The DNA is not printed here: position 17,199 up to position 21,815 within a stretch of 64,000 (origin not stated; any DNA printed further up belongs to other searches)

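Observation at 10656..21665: Six-gene co-directional operon: helicase-nuclease, type III mod, type III res, then three unknown genes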

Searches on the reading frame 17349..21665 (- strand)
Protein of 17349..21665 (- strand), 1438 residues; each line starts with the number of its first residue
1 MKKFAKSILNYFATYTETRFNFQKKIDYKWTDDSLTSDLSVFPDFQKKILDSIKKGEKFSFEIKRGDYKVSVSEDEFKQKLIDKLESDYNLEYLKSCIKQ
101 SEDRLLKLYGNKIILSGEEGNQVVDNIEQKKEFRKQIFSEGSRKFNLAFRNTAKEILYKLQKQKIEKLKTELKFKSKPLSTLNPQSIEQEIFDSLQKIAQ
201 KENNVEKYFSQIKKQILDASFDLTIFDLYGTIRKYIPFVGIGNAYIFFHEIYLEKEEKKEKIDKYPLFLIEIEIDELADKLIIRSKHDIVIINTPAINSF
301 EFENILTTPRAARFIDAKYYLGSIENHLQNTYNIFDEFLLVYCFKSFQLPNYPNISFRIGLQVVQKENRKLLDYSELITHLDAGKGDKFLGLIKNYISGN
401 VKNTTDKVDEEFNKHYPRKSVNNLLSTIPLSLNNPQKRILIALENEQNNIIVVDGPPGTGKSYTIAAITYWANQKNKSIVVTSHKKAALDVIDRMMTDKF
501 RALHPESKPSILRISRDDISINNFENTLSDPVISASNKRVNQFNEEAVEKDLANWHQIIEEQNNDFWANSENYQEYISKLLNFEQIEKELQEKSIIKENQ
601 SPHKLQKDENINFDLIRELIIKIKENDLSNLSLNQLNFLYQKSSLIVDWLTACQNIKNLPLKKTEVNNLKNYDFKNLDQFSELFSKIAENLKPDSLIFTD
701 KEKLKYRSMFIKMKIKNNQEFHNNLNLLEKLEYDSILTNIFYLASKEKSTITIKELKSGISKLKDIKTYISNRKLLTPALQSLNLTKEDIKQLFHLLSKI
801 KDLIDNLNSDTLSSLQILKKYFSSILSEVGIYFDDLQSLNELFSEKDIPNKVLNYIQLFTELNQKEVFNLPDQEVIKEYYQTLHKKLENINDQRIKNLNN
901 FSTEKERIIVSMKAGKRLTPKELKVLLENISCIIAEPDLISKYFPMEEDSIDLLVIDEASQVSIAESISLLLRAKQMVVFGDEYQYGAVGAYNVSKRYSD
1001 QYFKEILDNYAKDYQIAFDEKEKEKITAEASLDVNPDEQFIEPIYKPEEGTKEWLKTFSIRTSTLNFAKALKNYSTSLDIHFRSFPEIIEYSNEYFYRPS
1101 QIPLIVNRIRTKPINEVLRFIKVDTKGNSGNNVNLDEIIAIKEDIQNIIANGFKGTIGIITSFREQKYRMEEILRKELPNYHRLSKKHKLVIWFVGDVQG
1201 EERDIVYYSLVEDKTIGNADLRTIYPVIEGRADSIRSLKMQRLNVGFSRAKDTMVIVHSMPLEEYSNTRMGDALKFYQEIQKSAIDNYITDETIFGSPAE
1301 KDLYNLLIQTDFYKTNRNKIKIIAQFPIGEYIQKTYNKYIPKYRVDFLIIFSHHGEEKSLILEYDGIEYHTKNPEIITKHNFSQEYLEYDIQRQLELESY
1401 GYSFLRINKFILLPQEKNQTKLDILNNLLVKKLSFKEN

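Call 4: search_protein_families(library=pfam, proteins=[window:17349-21665:-], max_evalue=0.01)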
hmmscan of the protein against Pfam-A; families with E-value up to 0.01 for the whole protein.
window:17349-21665:- (1438 aa): 13 families
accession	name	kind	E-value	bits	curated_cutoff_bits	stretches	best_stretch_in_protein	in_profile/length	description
PF13087.12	AAA_12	-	4.2e-15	56.3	27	1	1071-1257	13-191/195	AAA domain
PF13086.12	AAA_11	-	1.9e-12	47.9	27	2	432-616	2-178/257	AAA domain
PF13604.12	AAA_30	-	6.5e-12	46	27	2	432-493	2-63/191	AAA domain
PF13245.12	AAA_19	-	5.9e-10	39.9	25.1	1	446-505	9-70/134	AAA domain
PF05127.21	NAT10_TcmA_helicase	-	2.7e-06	27.8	22.7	1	452-513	1-58/176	RNA cytidine acetyltransferase NAT10/TcmA, helicase domain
PF13401.12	AAA_22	-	5.7e-05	23.9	27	1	447-483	4-41/130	AAA domain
PF01443.25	Viral_helicase1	-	0.00037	20.8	21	0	950-1058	59-175/228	Viral superfamily 1 RNA helicase core domain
PF02562.22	PhoH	-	0.0012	18.8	27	1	433-482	6-55/205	PhoH-like protein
PF25199.1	nSTAND_NTPase5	-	0.002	18.4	34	0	442-488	35-81/145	Novel STAND NTPase 5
PF04851.21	ResIII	-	0.0024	18.3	22.5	1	431-514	3-87/164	Type III restriction enzyme, res subunit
PF20720.3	nSTAND3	-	0.0046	17.1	27.2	1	446-492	15-61/155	Novel STAND NTPase 3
PF00437.27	T2SSE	-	0.0067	15.6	24.9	0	426-480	120-174/370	Type II/IV secretion system protein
PF18741.7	MTES_1575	-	0.0076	16.7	38.2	0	1341-1409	23-78/96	REase_MTES_1575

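Call 5: search_protein_families(library=padloc, proteins=[window:17349-21665:-], max_evalue=0.01)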
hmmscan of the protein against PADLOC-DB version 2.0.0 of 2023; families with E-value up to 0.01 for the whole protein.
window:17349-21665:- (1438 aa): 5 families
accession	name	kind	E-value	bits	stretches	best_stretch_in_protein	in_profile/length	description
PDLC03920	MkoA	-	1.6e-27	94.2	1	432-1265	616-1081/1112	-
PDLC05009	PDC-S37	-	5.1e-25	85.5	3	939-985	926-972/1550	-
PDLC03924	MkoC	-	4e-24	82.8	1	948-1285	668-971/1136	-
PDLC02194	Hhe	-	1e-16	57.4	3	1077-1264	1455-1642/1911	-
PDLC04140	mad8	-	2.7e-06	25.1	1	444-601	23-151/314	mads_8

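Call 7: search_protein_families(library=ncbifam, proteins=[window:17349-21665:-], max_evalue=0.01)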
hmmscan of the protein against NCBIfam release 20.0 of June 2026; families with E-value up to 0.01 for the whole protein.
window:17349-21665:- (1438 aa): 7 families
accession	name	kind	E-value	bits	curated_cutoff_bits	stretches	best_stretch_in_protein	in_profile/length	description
NF058533.1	antiphage_ProA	equivalog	8.5e-29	99.7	1500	3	535-985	939-1338/1903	anti-phage protein ProA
NF042953.1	Hhe_antiphage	equivalog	1.7e-17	62.2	2000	3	1078-1263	1357-1542/1797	DUF4011 domain-containing anti-phage protein Hhe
NF040671.1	PLuB_AAA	exception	3.3e-08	31.4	999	1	1116-1218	1106-1207/1256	PLuB system helicase-like protein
TIGR00376.1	TIGR00376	hypoth_equivalog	6.5e-08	31.5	348.9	2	423-546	150-266/639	IGHMBP2 family helicase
TIGR01420.1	pilT_fam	subfamily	0.00071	18.9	319.1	1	432-482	108-156/343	PilT/PilU family type 4a pilus ATPase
NF008729.0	PRK11747.1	equivalog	0.00079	18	598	1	400-483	9-85/703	ATP-dependent DNA helicase DinG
TIGR00064.1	ftsY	equivalog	0.0075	15.5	260.7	1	419-482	48-113/279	signal recognition particle-docking protein FtsY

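Call 8: find_encoding_contigs(protein=window:17349-21665:-, flank=10000, max_places=6)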
Protein window:17349-21665:- (1438 aa): 9 contigs read that carry it; 3 places shown.
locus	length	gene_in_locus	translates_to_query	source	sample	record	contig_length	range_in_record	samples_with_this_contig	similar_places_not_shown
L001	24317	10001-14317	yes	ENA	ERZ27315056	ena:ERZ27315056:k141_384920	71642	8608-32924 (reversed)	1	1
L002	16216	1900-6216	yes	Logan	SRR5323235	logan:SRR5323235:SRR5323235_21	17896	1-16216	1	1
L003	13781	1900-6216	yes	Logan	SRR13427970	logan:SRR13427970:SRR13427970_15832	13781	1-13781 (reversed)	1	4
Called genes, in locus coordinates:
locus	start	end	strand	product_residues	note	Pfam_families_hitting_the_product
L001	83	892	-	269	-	PF01904:DUF72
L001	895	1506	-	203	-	PF01726:LexA_DNA_bind, PF12802:MarR_2 (faint), PF00717:Peptidase_S24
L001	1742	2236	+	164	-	PF12682:Flavodoxin_4 (faint), PF12724:Flavodoxin_5 (faint)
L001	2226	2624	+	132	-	PF06262:Zincin_1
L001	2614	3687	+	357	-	PF00155:Aminotran_1_2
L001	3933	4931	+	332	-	PF01966:HD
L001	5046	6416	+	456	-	PF01523:PmbA_TldD_1st, PF19290:PmbA_TldD_2nd, PF19289:PmbA_TldD_3rd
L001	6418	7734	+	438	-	PF01523:PmbA_TldD_1st (weak), PF19289:PmbA_TldD_3rd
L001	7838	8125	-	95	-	-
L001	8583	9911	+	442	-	PF13590:DUF4136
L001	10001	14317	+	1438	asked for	PF13086:AAA_11, PF13245:AAA_19 (faint), PF13604:AAA_30 (weak), PF05127:NAT10_TcmA_helicase (faint), PF13087:AAA_12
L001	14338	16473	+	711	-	PF01555:N6_N4_Mtase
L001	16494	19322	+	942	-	PF04851:ResIII, PF18766:SWI2_SNF2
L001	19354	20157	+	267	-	-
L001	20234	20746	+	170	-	-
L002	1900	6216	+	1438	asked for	PF13086:AAA_11, PF13245:AAA_19 (faint), PF13604:AAA_30 (weak), PF05127:NAT10_TcmA_helicase (faint), PF13087:AAA_12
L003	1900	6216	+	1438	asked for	PF13086:AAA_11, PF13245:AAA_19 (faint), PF13604:AAA_30 (weak), PF05127:NAT10_TcmA_helicase (faint), PF13087:AAA_12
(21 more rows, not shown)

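Call 9: find_homologous_proteins(query=window:17349-21665:-, max_evalue=1e-10)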
Query window:17349-21665:- (1438 aa): 538 proteins with E <= 1e-10 among 8000 candidates; the best 120 are listed.
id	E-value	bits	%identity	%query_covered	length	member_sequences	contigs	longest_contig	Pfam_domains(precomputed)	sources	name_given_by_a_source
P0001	0.0e+0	2941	93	100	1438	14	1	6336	PF13087.13,PF13086.13,PF05127.22,PF01443.25,PF13604.13,PF13245.13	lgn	-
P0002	0.0e+0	2870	91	100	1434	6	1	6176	PF13087.13,PF13086.13,PF05127.22,PF01443.25,PF13604.13,PF13245.13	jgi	-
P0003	0.0e+0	2217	70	100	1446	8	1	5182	PF13087.13,PF13086.13,PF05127.22,PF01443.25,PF13604.13,PF13245.13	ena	-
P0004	0.0e+0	2215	70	100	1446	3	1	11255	PF13087.13,PF13086.13,PF05127.22,PF01443.25,PF13604.13,PF13245.13,PF09848.16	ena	-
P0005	0.0e+0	2193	69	100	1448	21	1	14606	PF13087.13,PF13086.13,PF05127.22,PF01443.25,PF13604.13,PF13245.13,PF25199.2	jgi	jgi:superfamily I DNA and/or RNA helicase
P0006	0.0e+0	2180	69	100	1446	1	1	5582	PF13087.13,PF13086.13,PF05127.22,PF00270.36,PF13604.13,PF13245.13,PF25199.2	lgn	-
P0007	0.0e+0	1978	61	100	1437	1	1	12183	PF13087.13,PF13086.13,PF05127.22,PF01443.25,PF13604.13,PF13245.13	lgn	-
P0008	0.0e+0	1963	62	100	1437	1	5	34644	PF13087.13,PF13086.13,PF05127.22,PF13604.13,PF13245.13,PF09848.16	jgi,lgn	-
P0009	0.0e+0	1960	62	100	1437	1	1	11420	PF13087.13,PF13086.13,PF13604.13,PF13245.13,PF04851.22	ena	-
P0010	0.0e+0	1957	61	100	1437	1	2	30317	PF13087.13,PF13086.13,PF05127.22,PF01443.25,PF13604.13,PF13245.13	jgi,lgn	-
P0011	0.0e+0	1956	60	100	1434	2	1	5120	PF13087.13,PF13086.13,PF05127.22,PF00270.36,PF01443.25,PF13604.13,PF13245.13,PF25199.2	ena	-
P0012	0.0e+0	1950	60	100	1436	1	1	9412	PF13087.13,PF13086.13,PF13604.13,PF13245.13,PF04851.22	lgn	-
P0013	0.0e+0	1910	60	99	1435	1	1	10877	PF13087.13,PF13086.13,PF05127.22,PF13604.13,PF13245.13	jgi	-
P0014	0.0e+0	1872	60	100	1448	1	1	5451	PF13087.13,PF13086.13,PF01443.25,PF13604.13,PF13245.13,PF02562.23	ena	-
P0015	0.0e+0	1869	60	100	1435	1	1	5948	PF13087.13,PF13086.13,PF13604.13,PF13245.13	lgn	-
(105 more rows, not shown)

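Call 11: find_related_loci(query=A1, collection=genome_contigs, flank=10000)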
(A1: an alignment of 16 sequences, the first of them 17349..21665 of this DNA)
Query A1 (1438 aa) in genome_contigs; peptide patterns used: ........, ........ (x = any residue, [..] = any of these).
341 stretches matched a pattern; 106 encode a relative of the query (tblastn E <= 1e-3); the best 80 are kept; 80 distinct loci.
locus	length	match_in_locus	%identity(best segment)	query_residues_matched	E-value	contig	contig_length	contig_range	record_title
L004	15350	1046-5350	58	1-1433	0e+0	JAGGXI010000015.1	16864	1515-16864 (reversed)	MAG: Candidatus Aerophobetes bacterium isolate AUK148 PB_MBMC_102_c_000000000056, whole genome shotgun sequence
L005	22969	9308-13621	58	1-1433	0e+0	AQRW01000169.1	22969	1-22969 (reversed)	Candidatus Aerophobus profundus SCGC AAA252-L23 A252L23DRAFT_contig_20_0.22_C, whole genome shotgun sequence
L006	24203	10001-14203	55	1-1430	0e+0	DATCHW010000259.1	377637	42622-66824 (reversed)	MAG TPA_asm: Ignavibacteria bacterium isolate SMAG_U7843 k141_1097634, whole genome shotgun sequence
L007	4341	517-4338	49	1-1275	0e+0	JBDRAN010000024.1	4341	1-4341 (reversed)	MAG: Candidatus Omnitrophota bacterium isolate MEGAHIT-group-1.1004 k141_2023292, whole genome shotgun sequence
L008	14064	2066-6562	44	1-1429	0e+0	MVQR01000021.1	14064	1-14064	MAG: Syntrophus sp. PtaB.Bin001 A4E66_contig000021, whole genome shotgun sequence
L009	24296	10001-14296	47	1-1429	0e+0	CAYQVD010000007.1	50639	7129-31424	MAG TPA_asm: uncultured Bdellovibrionales bacterium isolate SRP191223_co1_93 genome assembly, contig: NODE_416_length_50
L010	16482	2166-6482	45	3-1434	0e+0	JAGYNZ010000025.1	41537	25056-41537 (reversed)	MAG: Deltaproteobacteria bacterium isolate M55B156 25, whole genome shotgun sequence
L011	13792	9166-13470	46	3-1431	0e+0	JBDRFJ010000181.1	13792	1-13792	MAG: Pseudomonadota bacterium isolate MEGAHIT-group-1.368 k141_12826189, whole genome shotgun sequence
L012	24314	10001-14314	45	3-1434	0e+0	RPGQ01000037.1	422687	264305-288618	MAG: Desulfobacteraceae bacterium Eth-SRB2 Scaffold116_pilon, whole genome shotgun sequence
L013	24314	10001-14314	44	2-1434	0e+0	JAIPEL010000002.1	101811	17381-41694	MAG: Desulfobacterales bacterium isolate Tobar15.5-16.5m-G19 Tobar15-5-16-5m-C60, whole genome shotgun sequence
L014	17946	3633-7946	44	3-1434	0e+0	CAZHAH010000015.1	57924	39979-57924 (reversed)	MAG TPA_asm: uncultured Desulfobacteraceae bacterium isolate SRP167671_co2_229 genome assembly, contig: NODE_669_length_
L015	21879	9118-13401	44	1-1431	0e+0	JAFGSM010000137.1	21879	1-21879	MAG: bacterium isolate Zod_Metabat.896 k87_7385802, whole genome shotgun sequence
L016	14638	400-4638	46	1-1433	0e+0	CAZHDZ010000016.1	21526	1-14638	MAG TPA_asm: uncultured Gammaproteobacteria bacterium isolate SRP286056_co1_222 genome assembly, contig: NODE_2862_lengt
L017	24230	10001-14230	46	4-1433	0e+0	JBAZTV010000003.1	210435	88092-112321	MAG: Candidatus Shapirobacteria bacterium isolate SO_2017_GW1_211 NODE_488_length_210435_cov_5.741094_OW334_2017, whole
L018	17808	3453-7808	44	1-1433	0e+0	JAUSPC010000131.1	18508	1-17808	MAG: Pelolinea sp. isolate E21_metabat.bin.31 E21_k141_27204, whole genome shotgun sequence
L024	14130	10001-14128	45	3-1372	0e+0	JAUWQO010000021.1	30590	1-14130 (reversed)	MAG: Desulfobacterales bacterium isolate CSMAG_2504 CSMAG_2504_k141_111762_length_30590_cov_24.9660, whole genome shotgu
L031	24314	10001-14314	46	3-1434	0e+0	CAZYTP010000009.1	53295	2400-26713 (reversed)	MAG TPA_asm: uncultured Syntrophales bacterium isolate SRP178699_co2_308 genome assembly, contig: NODE_169_length_53295_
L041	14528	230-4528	46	3-1429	0e+0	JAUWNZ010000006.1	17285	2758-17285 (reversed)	MAG: Pseudomonadota bacterium isolate CSMAG_2437 CSMAG_2437_k141_921981_length_17285_cov_37.9525, whole genome shotgun s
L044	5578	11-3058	47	425-1438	0e+0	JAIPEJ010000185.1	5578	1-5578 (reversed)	MAG: Desulfobacteraceae bacterium isolate Tobar14m-G18 Tobar14m-C8933, whole genome shotgun sequence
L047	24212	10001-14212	39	2-1429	0e+0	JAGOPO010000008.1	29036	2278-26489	MAG: Candidatus Paceibacterota bacterium isolate Gw_Eff_bin_126 Gw_Eff_3029_length_29036_cov_6.158567, whole genome shot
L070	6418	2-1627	63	892-1429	0e+0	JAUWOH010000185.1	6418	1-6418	MAG: Desulfobacteraceae bacterium isolate CSMAG_2445 CSMAG_2445_k141_1155787_length_6418_cov_12.9101, whole genome shotg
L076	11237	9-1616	61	900-1434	0e+0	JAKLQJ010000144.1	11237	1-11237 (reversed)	MAG: Elusimicrobia bacterium isolate bin N2.88 k141_231091, whole genome shotgun sequence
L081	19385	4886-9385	52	1-1429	0e+0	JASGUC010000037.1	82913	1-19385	MAG: Pseudomonadota bacterium isolate MAG95_MWBP c_000000057361, whole genome shotgun sequence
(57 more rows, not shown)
